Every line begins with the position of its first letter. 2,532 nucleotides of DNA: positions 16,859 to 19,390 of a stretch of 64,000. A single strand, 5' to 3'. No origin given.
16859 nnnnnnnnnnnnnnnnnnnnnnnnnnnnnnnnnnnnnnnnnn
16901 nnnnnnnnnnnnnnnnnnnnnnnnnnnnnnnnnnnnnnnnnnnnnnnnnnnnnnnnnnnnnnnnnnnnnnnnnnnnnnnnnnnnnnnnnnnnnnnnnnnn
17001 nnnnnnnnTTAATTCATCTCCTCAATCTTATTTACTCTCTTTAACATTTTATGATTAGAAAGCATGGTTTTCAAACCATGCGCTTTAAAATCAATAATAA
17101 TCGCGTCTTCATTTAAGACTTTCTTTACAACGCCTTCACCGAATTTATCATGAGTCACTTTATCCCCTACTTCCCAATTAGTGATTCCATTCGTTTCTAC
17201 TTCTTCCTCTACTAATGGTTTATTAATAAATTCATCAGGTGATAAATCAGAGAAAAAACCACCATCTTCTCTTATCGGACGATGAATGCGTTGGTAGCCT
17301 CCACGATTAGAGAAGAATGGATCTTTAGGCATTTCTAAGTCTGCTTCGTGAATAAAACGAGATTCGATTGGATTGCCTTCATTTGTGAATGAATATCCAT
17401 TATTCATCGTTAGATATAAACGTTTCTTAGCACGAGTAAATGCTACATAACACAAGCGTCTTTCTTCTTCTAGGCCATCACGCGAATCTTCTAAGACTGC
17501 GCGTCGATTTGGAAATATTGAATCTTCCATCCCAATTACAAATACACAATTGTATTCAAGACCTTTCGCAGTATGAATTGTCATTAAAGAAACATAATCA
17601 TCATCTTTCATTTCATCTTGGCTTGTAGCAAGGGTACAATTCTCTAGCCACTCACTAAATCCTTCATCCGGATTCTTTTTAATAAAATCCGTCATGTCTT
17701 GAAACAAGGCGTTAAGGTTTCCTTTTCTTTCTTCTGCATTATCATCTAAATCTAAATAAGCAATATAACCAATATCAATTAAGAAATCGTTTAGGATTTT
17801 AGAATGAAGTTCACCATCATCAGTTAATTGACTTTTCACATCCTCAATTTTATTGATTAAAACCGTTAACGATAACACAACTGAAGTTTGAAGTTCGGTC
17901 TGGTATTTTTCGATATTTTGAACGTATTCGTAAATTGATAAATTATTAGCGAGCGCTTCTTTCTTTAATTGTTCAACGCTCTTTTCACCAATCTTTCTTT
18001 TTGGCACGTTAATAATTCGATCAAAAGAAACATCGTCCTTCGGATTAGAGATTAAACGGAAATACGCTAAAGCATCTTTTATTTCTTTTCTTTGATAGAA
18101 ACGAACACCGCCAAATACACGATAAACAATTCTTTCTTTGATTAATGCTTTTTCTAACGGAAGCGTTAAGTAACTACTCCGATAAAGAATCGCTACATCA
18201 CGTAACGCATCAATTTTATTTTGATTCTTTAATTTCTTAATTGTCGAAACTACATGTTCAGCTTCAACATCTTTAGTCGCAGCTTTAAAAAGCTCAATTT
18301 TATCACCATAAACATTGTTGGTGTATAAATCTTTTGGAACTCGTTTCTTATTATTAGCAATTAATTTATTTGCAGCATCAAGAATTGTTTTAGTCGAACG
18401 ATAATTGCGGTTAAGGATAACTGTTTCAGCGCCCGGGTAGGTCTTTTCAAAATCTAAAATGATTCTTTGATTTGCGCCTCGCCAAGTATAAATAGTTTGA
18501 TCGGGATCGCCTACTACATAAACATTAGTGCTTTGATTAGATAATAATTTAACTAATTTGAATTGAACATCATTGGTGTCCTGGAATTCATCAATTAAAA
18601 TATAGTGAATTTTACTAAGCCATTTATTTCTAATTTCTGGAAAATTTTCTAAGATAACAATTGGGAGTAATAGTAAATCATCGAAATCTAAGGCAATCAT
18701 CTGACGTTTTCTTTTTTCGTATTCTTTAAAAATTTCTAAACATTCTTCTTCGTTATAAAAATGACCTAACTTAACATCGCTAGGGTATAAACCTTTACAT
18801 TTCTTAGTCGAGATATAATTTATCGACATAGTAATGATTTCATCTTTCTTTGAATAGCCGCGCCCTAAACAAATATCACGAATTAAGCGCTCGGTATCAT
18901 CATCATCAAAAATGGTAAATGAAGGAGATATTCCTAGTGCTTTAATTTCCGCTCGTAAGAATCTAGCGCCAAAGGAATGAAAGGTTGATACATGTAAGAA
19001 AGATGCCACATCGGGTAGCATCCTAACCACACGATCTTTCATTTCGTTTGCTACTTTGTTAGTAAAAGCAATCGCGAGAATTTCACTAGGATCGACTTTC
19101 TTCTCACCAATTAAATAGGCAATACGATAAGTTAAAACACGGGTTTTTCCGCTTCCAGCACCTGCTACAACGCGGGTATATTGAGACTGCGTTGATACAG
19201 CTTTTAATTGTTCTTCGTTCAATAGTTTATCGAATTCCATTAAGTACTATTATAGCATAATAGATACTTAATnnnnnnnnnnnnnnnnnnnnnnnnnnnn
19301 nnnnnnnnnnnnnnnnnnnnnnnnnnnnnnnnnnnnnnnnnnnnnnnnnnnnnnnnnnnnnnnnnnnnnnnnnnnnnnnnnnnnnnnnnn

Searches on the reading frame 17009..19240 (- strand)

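Call 67: search_protein_families(library=pfam, proteins=[window:17009-19240:-], max_evalue=0.000001)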
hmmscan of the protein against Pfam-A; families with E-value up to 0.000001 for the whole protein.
window:17009-19240:- (743 aa): 5 families
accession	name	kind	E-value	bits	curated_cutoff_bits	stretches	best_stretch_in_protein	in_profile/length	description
PF00580.27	UvrD-helicase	-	1e-80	271.7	23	1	7-269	1-271/271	UvrD/REP helicase N-terminal domain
PF13361.12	UvrD_C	-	5.8e-74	250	25.6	1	275-614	2-349/350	UvrD-like helicase C-terminal domain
PF13245.12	AAA_19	-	5e-23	82.2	25.1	1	11-252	1-132/134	AAA domain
PF13538.12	UvrD_C_2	-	3.1e-11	43.4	27.4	1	550-611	2-52/52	UvrD-like helicase C-terminal domain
PF13604.12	AAA_30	-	2.5e-08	34.3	27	0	7-83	2-78/191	AAA domain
